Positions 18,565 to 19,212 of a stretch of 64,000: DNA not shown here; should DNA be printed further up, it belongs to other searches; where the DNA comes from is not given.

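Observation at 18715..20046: Candidate two-gene module: minimal CARF-like sensor protein + membrane-anchored Hjc-like nuclease, next to a low-GC gene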

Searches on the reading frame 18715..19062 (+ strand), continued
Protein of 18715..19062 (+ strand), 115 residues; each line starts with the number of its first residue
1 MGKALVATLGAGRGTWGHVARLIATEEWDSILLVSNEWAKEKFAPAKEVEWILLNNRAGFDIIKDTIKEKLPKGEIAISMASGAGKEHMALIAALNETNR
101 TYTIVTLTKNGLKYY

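Call 22: search_protein_representatives(alignment_id=A1)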
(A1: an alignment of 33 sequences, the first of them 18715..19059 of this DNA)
Query: 33 sequences, 115 profile positions. Proteins with E-value up to 0.001 (for the whole library): 295; up to 1e-10: 180; up to 1e-30: 8. The best 150 are listed.
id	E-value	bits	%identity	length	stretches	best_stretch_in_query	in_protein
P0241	6.3e-49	181.1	-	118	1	1-115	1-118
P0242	3.6e-42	159.4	-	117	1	2-114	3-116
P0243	9.9e-36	138.6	-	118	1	3-114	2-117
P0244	2.1e-34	134.3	-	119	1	3-114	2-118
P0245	8.9e-33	129.1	-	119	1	3-112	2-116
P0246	2.9e-32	127.4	-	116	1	3-115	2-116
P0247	5.1e-32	126.6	-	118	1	3-114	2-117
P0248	1.2e-31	125.4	-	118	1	3-114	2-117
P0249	4.0e-29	117.3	-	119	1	3-111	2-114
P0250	3.6e-28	114.2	-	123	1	3-111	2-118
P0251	3.8e-28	114.2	-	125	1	4-111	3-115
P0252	3.9e-28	114.1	-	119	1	3-113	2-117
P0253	9.2e-28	112.9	-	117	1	3-115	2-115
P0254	1.4e-27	112.4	-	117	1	3-107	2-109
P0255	2.7e-27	111.4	-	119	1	3-111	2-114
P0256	7.5e-27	110.0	-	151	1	2-111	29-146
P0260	1.3e-25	106.0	-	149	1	3-110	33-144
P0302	1.3e-20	89.8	-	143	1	3-109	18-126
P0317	1.9e-19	86.1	-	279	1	4-75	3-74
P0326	2.3e-18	82.6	-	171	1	13-90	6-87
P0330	4.3e-18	81.7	-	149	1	3-68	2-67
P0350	6.8e-17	77.9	-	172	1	26-111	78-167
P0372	1.2e-14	70.7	-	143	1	3-74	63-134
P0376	3.1e-14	69.3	-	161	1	17-114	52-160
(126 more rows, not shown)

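Call 42: search_protein_families(library=pfam, alignment_id=A3, max_evalue=1)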
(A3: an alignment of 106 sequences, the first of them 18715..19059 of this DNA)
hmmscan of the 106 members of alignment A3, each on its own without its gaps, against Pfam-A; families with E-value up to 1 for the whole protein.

A. member 1, window:18715-19059:+ (115 aa): 0 families

B. families by the number of members that match (of 106 scanned): 97 families (the first 25 are shown)
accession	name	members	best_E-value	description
PF22662.2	Csa3_N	5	0.041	Csa3 CRISPR-associated Rossmann-like domain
PF03435.24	Sacchrp_dh_NADP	2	0.0063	Saccharopine dehydrogenase NADP binding domain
PF19263.5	DUF5906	2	0.028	Family of unknown function (DUF5906)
PF25565.1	Ubiquitin_At1g33420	2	0.064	At1g33420-like, ubiquitin-like domain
PF19810.5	HFX_2341_N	2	0.07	HFX_2341-like, N-terminal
PF14581.11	SseB_C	2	0.17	SseB protein C-terminal domain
PF07314.17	Lit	2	0.17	Lipoprotein intramolecular transacylase Lit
PF17289.8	Terminase_6C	1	0.001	Terminase RNaseH-like domain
PF23966.1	DUF7294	1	0.0014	Domain of unknown function (DUF7294)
PF00478.31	IMPDH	1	0.0034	IMP dehydrogenase / GMP reductase domain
PF19530.4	Ndh2_N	1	0.0052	NAD(P)H-quinone oxidoreductase subunit 2 N-terminal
PF13538.12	UvrD_C_2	1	0.0092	UvrD-like helicase C-terminal domain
PF14242.11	DUF4342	1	0.011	Domain of unknown function (DUF4342)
PF00215.30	OMPdecase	1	0.011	Orotidine 5'-phosphate decarboxylase / HUMPS family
PF02783.20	MCR_beta_N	1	0.011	Methyl-coenzyme M reductase beta subunit, N-terminal domain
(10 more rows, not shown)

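Call 43: search_solved_structures(query=A3, max_evalue=10, show_alignments=4)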
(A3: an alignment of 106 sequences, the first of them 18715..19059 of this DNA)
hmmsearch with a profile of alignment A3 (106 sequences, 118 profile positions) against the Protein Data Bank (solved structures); distinct sequences matched with E-value up to 10: 34.
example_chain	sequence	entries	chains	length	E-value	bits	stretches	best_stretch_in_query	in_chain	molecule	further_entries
9b86_A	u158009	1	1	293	0.062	16.5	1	20-93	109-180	Heme-binding protein FetB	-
9xy9_A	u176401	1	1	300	0.069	16.4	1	38-115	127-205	eI-OnuI_P456_ACA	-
6uvw_A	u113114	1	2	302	0.18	15.1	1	38-110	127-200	I-OnuI-e-Therm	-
6uwh_A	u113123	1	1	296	0.18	15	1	38-112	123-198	I-OnuI-e-Therm-hChr11v1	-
6bd0_A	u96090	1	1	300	0.19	14.9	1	39-114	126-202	Ribosomal protein 3/homing endonuclease-like protein fusion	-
3qqy_A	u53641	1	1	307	0.2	14.9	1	39-114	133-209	Ribosomal protein 3/homing endonuclease-like protein fusion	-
6uwg_A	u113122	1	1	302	0.2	14.9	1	38-110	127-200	I-OnuI-e-Therm-E178D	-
9q0h_A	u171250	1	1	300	0.2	14.8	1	39-111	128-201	eI-OnuI_P456_GGC_3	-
6bdb_A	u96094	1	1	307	0.21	14.8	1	39-114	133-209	Ribosomal protein 3/homing endonuclease-like protein fusion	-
8byp_X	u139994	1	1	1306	0.26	14.5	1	10-82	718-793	Botulinum neurotoxin type X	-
9xy6_A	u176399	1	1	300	0.34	14.2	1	39-109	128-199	eI-OnuI_P456_TCC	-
3rio_A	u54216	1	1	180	0.57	13.4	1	5-72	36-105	PtsGHI operon antiterminator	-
9pzh_A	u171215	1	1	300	0.6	13.4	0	39-109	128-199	eI-OnuI_P456_GGC_2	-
2n3z_A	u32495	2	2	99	0.63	13.3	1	10-67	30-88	OR446 | De novo designed protein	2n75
6uw0_A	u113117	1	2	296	0.67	13.2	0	37-109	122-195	I-OnuI-e-Therm-bCtxA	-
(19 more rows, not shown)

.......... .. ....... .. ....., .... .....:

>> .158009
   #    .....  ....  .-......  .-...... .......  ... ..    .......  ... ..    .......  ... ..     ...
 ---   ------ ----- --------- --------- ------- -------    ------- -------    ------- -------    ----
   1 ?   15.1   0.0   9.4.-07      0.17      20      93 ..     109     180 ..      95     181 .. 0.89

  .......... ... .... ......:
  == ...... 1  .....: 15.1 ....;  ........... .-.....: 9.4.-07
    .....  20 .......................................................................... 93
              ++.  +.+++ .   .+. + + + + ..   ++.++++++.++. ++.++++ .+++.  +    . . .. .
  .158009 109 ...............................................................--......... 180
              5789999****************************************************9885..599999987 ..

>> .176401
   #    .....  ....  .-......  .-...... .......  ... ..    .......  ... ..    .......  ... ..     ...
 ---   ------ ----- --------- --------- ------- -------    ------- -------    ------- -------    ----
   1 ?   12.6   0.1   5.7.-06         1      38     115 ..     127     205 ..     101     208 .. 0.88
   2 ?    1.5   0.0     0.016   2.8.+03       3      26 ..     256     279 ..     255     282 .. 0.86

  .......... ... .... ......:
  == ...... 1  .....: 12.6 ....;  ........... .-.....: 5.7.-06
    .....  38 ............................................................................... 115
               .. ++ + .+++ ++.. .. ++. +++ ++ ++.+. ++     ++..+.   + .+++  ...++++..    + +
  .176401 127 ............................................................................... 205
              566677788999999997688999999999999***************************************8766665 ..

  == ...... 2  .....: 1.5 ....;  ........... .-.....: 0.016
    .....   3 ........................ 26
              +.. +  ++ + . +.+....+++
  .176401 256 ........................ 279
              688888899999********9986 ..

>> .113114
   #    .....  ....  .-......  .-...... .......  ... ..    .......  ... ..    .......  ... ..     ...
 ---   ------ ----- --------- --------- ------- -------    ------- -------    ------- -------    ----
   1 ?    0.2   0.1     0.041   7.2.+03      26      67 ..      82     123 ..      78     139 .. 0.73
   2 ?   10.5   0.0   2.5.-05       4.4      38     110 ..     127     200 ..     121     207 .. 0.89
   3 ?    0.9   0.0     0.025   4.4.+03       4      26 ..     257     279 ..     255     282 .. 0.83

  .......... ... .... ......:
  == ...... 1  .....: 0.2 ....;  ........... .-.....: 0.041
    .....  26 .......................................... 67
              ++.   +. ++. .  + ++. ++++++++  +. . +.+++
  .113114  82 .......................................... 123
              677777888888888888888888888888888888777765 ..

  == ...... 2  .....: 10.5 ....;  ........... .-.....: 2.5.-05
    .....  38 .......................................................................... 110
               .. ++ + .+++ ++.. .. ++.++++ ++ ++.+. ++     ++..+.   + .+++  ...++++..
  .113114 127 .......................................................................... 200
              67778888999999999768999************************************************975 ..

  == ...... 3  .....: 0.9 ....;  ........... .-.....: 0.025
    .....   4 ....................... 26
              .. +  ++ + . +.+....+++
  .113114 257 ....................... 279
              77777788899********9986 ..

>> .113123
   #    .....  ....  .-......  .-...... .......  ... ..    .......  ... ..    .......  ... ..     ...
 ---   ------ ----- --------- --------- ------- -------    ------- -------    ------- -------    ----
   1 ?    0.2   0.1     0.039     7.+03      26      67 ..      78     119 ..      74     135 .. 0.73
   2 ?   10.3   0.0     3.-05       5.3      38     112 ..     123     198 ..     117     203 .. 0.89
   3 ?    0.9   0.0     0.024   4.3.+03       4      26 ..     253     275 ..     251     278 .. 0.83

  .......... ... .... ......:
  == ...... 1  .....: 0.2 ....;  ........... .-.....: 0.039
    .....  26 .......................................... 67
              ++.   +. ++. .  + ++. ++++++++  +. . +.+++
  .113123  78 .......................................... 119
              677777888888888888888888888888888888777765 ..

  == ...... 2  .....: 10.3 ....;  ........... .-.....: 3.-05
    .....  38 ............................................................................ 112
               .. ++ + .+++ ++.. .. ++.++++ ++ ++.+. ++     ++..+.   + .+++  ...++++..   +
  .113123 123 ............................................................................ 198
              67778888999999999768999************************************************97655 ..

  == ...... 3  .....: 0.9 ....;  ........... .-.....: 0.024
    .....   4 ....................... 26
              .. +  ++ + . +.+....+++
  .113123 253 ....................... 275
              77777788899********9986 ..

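Call 45: search_protein_families(library=ncbifam, proteins=[L051:6335-7441:+, L044:6338-7609:+, L051:5431-5985:-, L045:6856-7251:+, L054:4170-4859:+], max_evalue=0.001)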
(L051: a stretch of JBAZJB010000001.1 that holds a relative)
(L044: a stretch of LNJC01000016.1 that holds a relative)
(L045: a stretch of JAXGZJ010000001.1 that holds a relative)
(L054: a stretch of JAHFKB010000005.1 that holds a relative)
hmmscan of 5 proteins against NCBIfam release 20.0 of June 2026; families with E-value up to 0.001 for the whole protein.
L051:6335-7441:+ (369 aa): 9 families
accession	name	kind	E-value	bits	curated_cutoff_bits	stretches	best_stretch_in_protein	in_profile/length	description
NF001624.0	PRK00411.1-2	subfamily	7.5e-54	183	354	1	20-359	4-360/374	ORC1-type DNA replication protein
TIGR02928.1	TIGR02928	subfamily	2.9e-48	164.6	181.3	1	30-350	2-354/366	orc1/cdc6 family replication initiation protein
NF001625.0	PRK00411.1-3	equivalog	2.2e-39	135.3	501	1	17-326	9-337/415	ORC1-type DNA replication protein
NF001626.0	PRK00411.1-5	equivalog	6.2e-34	117.4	417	1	20-353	7-356/374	ORC1-type DNA replication protein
NF001623.0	PRK00411.1-1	equivalog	1.7e-23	83.1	311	1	22-283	11-294/411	ORC1-type DNA replication protein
NF010248.0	PRK13695.1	equivalog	7.6e-06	25.8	156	1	70-100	5-35/180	NTPase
NF040713.1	ZapE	equivalog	0.00025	20.4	140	1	50-181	36-153/344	cell division protein ZapE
NF003229.0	PRK04195.1-5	equivalog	0.00033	19.5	280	0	48-95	22-71/413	replication factor C large subunit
NF001679.0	PRK00440.1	equivalog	0.00048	19.3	303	0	40-289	12-234/322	replication factor C small subunit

L044:6338-7609:+ (424 aa): 6 families
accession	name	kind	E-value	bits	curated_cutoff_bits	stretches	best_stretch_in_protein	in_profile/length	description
NF052593.1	NPN_racem_MAR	equivalog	5.1e-113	377.8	500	1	10-423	1-414/415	nickel-dependent malate racemase, LarAH6 family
NF033504.2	Ni_dep_LarA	equivalog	3.9e-87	292.7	460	1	9-422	1-420/422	nickel-dependent lactate racemase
NF052595.1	NPN_LarAH5_MAR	equivalog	2.7e-85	286.8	462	1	10-422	1-413/415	nickel-dependent malate racemase, LarAH5 family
NF052525.1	NPN_LarAH10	equivalog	8.1e-77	258.7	540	1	9-423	2-426/426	NPN-dependent 2-hydroxyacid racemase, LarAH10 family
NF052592.1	LarAH_14_15_16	equivalog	7e-12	44.5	740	1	44-246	46-254/520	NPN-dependent hydroxyacid isomerase, LarAH14/15/16 family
NF052594.1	NPN_18_hexonate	equivalog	3.6e-10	39.1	500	1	63-335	21-307/411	nickel-dependent putative hexonate epimerase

L051:5431-5985:- (185 aa): 0 families

L045:6856-7251:+ (132 aa): 0 families

L054:4170-4859:+ (230 aa): 0 families

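Call 53: search_dna_similar(query=window:18715-19059:+, collection=phages, mode=protein, max_evalue=0.001, max_rows=10)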
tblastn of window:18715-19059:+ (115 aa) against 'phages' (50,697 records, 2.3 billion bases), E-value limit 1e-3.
No match.

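Call 54: fold_search(model_id=the predicted structure, library=viral)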
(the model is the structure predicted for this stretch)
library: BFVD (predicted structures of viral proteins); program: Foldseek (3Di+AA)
matches with E <= 10: 1031; with E <= 0.001: 1
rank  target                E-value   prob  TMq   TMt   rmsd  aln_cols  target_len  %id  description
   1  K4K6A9                4.3e-04  1.00  0.51  0.46   5.7       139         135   15  Uncharacterized protein [Caulobacter phage CcrColossus]
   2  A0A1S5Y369            1.4e-03  1.00  0.53  0.50   5.4       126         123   15  Uncharacterized protein [uncultured archaeal virus]
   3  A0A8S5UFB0            2.0e-03  1.00  0.49  0.18   4.2       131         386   12  Helix-turn-helix domain protein [Myoviridae sp. ctcyQ27]
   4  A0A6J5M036            3.9e-03  0.98  0.46  0.44   5.6       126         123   10  Mycobacteriophage D29, Gp61 [uncultured Caudovirales phage]
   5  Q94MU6                3.9e-03  0.96  0.46  0.37   6.5       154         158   16  p23 [Myxococcus phage Mx8]
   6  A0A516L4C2            5.4e-03  0.90  0.42  0.38   6.4       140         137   14  (no name in the UniProt tables at hand)
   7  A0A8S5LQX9            7.0e-03  1.00  0.54  0.48   3.8       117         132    9  Uncharacterized protein [Siphoviridae sp. ctTC45]
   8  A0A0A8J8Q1            7.4e-03  0.75  0.36  0.27   8.0       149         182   12  DUF2493 domain-containing protein [Ralstonia phage RSL2]
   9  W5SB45                7.9e-03  0.87  0.42  0.08   6.6       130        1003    8  mRNA 5'-phosphatase [Pithovirus sibericum]
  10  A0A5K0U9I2            1.1e-02  0.87  0.43  0.36   6.3       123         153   15  YspA cpYpsA-related SLOG domain-containing protein [Yasminevirus sp. GU-2018]
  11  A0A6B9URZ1            1.2e-02  0.96  0.50  0.34   5.6       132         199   14  (no name in the UniProt tables at hand)
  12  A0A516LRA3            1.2e-02  0.93  0.46  0.35   6.0       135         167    9  (no name in the UniProt tables at hand)
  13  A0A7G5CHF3            1.3e-02  0.97  0.52  0.39   5.4       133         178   14  (no name in the UniProt tables at hand)
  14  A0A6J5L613            1.6e-02  0.84  0.39  0.26   6.0       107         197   16  Uncharacterized protein [uncultured Caudovirales phage]
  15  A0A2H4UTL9            2.1e-02  0.93  0.47  0.24   5.1       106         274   16  Methyltransferase TRM13-like [Bodo saltans virus]
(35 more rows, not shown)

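Call 55: search_dna_similar(query=window:18715-19059:+, collection=plasmids, mode=protein, max_evalue=0.001, max_rows=10)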
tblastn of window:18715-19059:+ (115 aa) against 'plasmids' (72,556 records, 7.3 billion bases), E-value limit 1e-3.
No match.

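Call 65: search_protein_families(library=pfam, proteins=[P0317, P0326, P0350, P0376, P0372, P0330, P0256, P0260, P0302], max_evalue=0.01)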
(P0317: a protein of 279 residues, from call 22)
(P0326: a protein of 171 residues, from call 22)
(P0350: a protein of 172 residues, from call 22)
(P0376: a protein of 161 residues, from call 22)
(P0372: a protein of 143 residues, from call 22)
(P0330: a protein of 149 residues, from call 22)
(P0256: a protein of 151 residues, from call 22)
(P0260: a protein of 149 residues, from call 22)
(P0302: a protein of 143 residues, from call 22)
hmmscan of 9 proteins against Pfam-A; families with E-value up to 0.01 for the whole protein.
P0317 (279 aa): 25 families
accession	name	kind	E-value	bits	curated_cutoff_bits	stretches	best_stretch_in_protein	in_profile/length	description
PF13401.12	AAA_22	-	1.5e-14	54.8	27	1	90-192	4-105/130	AAA domain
PF00931.28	NB-ARC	-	7.9e-09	35.6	23.5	1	79-205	6-135/248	NB-ARC domain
PF00004.35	AAA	-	1.8e-08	35.3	21.2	1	95-217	2-118/131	ATPase family associated with various cellular activities (AAA)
PF13191.12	AAA_16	-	2.5e-07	31.8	32.6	1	71-193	5-157/167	AAA ATPase domain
PF07728.20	AAA_5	-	9.1e-07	29.4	22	1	93-213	1-108/139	AAA domain (dynein-related subfamily)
PF24883.2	NPHP3_N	-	1.5e-06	28.9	24.8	1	89-171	20-98/164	Nephrocystin 3, N-terminal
PF13173.12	AAA_14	-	3e-06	27.7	27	1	92-235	3-127/129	AAA domain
PF00270.35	DEAD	-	2.3e-05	24.6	26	0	110-195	60-145/167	DEAD/DEAH box helicase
PF05621.17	TniB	-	2.4e-05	24.3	22.4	1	89-223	33-181/189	Bacterial TniB protein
PF05729.18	NACHT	-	3.7e-05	24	26.7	1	94-240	3-160/167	NACHT domain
PF13245.12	AAA_19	-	4.5e-05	24.1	25.1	1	88-199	8-118/134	AAA domain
PF07088.17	GvpD_P-loop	-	5.4e-05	23.6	24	1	84-129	3-45/189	GvpD gas vesicle protein, P-loop domain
PF13479.12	AAA_24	-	8e-05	23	27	1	91-185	2-79/195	AAA domain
PF09848.15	SLFN-g3_helicase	-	0.00019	21.3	24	1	93-184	3-93/354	Schlafen group 3, DNA/RNA helicase domain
PF07693.20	KAP_NTPase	-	0.00022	21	20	1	89-148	18-77/293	KAP family P-loop domain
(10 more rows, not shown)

P0326 (171 aa): 0 families

P0350 (172 aa): 0 families

P0376 (161 aa): 7 families
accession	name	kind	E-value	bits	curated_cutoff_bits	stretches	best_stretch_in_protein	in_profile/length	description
PF13649.12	Methyltransf_25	-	1.8e-06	29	27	1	44-98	1-55/97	Methyltransferase domain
PF01209.24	Ubie_methyltran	-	6.8e-06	26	20.1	1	33-95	40-102/233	ubiE/COQ5 methyltransferase family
PF08241.18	Methyltransf_11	-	8.5e-05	23.6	21.2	1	45-100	1-53/95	Methyltransferase domain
PF10294.15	Methyltransf_16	-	0.0001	22.6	21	1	35-89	41-93/174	Lysine methyltransferase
PF13847.12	Methyltransf_31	-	0.0001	22.4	27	1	42-153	5-112/145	Methyltransferase domain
PF08242.18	Methyltransf_12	-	0.00021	22.4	30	1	45-101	1-56/98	Methyltransferase domain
PF10017.15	Methyltransf_33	-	0.0074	15.8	23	0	13-88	37-111/304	Histidine-specific methyltransferase, SAM-dependent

P0372 (143 aa): 0 families

P0330 (149 aa): 1 family
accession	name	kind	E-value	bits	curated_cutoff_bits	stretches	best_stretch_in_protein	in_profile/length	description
PF14291.11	DUF4371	-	1.4e-24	87.7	32.1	1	60-149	144-232/237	Domain of unknown function (DUF4371)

P0256 (151 aa): 0 families

P0260 (149 aa): 0 families

P0302 (143 aa): 1 family
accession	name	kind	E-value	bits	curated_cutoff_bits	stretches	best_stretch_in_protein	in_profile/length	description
PF15272.11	BBP1_C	-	0.0016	18.7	23.4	1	3-84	36-118/190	Spindle pole body component BBP1, C-terminal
